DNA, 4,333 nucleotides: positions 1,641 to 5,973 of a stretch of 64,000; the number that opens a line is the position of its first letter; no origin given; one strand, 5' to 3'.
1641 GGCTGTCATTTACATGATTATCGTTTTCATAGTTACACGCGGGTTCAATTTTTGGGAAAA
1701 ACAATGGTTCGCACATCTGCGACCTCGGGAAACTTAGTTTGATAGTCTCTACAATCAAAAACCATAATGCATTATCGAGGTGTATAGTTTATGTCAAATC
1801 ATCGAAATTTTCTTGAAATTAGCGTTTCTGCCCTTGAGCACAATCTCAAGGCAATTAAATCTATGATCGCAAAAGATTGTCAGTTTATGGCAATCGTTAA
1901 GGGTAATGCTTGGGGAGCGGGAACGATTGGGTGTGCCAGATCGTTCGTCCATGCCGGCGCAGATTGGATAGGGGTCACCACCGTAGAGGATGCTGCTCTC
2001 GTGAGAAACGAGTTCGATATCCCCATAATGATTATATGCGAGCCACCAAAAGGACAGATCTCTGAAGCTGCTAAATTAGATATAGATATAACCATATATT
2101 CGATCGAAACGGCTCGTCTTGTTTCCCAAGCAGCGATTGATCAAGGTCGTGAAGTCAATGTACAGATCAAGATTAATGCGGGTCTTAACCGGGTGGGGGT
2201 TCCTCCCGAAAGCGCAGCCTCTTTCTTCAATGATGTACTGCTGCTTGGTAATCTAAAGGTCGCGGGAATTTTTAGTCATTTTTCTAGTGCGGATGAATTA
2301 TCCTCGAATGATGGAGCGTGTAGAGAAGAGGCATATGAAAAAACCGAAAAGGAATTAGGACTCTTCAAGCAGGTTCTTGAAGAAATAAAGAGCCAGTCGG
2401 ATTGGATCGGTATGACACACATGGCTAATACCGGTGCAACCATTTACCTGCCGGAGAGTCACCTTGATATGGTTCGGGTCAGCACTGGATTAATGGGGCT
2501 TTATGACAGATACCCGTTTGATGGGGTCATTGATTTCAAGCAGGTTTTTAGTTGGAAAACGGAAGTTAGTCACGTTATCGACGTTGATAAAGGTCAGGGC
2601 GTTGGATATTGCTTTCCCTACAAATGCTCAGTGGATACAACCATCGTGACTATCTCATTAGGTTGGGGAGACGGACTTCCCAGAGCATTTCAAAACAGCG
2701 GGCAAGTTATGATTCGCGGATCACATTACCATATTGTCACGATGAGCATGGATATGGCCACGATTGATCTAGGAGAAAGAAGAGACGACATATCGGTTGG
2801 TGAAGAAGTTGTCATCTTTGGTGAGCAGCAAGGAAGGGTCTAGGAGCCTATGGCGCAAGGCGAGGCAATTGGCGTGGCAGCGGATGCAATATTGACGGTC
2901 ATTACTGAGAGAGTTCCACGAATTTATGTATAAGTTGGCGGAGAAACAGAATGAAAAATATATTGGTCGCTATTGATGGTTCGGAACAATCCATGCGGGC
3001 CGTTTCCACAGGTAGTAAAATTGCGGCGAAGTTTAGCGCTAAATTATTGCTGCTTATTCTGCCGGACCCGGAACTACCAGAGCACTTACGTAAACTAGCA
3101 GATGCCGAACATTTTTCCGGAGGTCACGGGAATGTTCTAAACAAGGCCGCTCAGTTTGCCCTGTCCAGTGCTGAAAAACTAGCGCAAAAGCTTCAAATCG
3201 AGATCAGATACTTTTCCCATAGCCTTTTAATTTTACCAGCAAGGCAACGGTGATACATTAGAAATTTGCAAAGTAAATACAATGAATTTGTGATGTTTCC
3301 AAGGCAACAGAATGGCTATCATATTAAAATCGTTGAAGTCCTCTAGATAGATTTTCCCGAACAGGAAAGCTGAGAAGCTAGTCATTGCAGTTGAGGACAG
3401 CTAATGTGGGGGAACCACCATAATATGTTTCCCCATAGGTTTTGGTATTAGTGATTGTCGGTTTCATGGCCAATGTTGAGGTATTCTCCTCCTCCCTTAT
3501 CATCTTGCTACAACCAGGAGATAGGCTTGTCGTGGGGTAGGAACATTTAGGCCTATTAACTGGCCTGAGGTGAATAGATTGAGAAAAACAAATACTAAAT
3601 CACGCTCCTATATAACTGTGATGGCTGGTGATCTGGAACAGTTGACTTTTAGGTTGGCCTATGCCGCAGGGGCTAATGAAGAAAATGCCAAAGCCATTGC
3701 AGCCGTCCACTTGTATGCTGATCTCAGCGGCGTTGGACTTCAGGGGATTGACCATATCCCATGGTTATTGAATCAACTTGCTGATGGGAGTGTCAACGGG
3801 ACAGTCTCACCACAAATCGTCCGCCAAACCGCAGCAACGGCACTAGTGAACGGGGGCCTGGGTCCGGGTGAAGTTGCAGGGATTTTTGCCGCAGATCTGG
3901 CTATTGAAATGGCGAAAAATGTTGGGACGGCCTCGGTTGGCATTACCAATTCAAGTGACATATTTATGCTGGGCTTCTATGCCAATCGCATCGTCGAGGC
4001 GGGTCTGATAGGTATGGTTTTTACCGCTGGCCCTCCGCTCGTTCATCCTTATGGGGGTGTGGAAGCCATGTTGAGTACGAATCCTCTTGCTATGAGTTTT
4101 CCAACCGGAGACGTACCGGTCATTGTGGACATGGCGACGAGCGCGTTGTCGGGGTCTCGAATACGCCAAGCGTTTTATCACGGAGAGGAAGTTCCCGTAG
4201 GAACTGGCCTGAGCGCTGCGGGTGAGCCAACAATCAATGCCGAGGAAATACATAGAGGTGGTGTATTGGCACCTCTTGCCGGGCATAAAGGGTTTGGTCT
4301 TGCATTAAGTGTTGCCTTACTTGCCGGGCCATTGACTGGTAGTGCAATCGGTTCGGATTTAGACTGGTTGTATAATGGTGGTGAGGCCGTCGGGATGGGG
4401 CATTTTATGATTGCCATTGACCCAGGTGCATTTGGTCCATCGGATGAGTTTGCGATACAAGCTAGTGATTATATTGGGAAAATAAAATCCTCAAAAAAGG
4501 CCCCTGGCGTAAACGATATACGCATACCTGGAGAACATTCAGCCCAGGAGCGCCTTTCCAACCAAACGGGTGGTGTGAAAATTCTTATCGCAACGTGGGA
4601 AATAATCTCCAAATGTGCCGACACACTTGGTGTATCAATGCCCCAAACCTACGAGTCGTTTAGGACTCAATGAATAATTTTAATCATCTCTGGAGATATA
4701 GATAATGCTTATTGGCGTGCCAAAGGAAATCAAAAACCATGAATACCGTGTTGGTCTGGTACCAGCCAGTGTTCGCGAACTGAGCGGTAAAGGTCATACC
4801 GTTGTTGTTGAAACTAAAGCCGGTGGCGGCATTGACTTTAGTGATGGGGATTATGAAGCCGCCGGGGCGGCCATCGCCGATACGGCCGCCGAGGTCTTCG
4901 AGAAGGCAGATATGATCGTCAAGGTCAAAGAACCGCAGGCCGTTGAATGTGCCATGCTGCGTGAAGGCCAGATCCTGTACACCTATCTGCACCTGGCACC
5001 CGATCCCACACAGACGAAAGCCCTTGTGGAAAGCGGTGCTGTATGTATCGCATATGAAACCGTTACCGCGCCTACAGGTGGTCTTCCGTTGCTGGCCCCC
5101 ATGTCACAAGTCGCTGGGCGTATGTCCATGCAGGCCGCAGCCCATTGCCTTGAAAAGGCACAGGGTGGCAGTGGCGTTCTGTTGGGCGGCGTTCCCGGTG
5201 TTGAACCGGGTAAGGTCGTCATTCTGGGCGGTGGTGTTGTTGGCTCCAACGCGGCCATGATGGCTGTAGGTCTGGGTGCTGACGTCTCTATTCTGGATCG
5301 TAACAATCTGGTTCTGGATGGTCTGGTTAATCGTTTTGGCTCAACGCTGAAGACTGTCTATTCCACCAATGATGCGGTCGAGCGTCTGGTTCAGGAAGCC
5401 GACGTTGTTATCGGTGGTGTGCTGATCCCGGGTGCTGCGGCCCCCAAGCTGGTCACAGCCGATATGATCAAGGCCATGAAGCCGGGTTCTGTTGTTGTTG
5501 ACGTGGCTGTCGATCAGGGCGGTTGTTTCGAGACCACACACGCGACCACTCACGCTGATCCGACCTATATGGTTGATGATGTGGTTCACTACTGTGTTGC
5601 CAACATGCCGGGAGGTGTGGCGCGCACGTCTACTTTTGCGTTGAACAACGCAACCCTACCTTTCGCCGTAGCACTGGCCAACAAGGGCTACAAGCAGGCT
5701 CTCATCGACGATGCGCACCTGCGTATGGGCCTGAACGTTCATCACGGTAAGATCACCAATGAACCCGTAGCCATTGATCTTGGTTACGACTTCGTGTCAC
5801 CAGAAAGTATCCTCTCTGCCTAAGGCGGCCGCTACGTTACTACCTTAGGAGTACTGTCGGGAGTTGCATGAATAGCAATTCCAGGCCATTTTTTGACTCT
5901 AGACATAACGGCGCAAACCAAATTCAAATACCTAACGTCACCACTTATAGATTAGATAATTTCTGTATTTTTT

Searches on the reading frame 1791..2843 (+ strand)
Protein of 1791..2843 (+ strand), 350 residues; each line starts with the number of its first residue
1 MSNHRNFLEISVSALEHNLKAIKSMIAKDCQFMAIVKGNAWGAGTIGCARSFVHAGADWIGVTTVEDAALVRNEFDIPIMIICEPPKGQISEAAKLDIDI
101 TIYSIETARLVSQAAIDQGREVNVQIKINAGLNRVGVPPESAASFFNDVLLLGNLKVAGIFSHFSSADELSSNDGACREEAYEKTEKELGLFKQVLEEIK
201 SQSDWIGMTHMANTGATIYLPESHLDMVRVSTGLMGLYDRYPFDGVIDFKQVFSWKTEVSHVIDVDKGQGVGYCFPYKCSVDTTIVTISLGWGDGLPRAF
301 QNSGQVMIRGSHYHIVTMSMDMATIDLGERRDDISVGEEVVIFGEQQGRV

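Call 84: search_protein_families(library=pfam, proteins=[window:1791-2843:+], max_evalue=0.00001)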
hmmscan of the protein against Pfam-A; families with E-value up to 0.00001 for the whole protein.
window:1791-2843:+ (350 aa): 2 families
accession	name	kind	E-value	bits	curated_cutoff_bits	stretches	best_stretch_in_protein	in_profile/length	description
PF01168.26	Ala_racemase_N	-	2.2e-47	162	24.1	1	10-238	1-219/220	Alanine racemase, N-terminal domain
PF00842.27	Ala_racemase_C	-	1.3e-22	80.2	25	1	252-347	1-96/127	Alanine racemase, C-terminal domain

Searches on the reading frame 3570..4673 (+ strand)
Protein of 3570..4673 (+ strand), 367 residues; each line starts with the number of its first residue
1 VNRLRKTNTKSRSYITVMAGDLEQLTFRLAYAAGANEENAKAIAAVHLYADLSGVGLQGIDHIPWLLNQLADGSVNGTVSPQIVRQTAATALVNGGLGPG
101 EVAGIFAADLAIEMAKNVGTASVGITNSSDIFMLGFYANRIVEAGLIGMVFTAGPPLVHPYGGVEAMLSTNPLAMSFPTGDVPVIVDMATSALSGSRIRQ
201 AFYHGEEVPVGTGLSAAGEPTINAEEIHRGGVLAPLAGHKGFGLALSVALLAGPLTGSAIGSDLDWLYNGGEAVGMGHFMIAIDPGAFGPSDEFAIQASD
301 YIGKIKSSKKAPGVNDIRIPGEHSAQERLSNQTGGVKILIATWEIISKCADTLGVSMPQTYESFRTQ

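Call 84: search_protein_families(library=pfam, proteins=[window:3570-4673:+], max_evalue=0.00001)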
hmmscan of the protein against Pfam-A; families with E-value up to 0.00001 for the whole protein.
window:3570-4673:+ (367 aa): 1 family
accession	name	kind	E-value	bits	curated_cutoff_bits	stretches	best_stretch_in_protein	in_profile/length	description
PF02615.19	Ldh_2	-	9.5e-93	311.4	38.8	1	20-345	4-331/333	Malate/L-lactate dehydrogenase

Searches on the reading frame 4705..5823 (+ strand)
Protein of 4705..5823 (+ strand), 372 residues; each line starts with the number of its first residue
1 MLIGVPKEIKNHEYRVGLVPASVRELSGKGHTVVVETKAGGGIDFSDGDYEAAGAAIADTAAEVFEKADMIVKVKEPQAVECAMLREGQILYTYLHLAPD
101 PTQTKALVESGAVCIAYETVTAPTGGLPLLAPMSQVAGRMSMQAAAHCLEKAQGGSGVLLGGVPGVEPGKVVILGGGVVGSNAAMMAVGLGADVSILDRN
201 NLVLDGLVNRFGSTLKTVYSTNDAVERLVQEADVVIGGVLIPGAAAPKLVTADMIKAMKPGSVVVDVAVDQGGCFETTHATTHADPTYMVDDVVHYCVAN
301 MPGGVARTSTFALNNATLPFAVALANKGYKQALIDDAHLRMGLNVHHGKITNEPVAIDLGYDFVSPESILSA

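Call 84: search_protein_families(library=pfam, proteins=[window:4705-5823:+], max_evalue=0.00001)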
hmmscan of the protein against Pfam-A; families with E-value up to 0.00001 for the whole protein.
window:4705-5823:+ (372 aa): 4 families
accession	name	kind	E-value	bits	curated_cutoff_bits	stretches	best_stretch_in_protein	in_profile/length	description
PF01262.27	AlaDh_PNT_C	-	2.1e-85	286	23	1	142-353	2-214/214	Alanine dehydrogenase/PNT, C-terminal domain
PF05222.21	AlaDh_PNT_N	-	3.7e-49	166.9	30.4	1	4-137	1-136/136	Alanine dehydrogenase/PNT, N-terminal domain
PF02826.25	2-Hacid_dh_C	-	1e-06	28.7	25.1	1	169-268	37-127/178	D-isomer specific 2-hydroxyacid dehydrogenase, NAD binding domain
PF07992.20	Pyr_redox_2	-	4.3e-06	26.8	26.1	1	115-218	98-192/291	Pyridine nucleotide-disulphide oxidoreductase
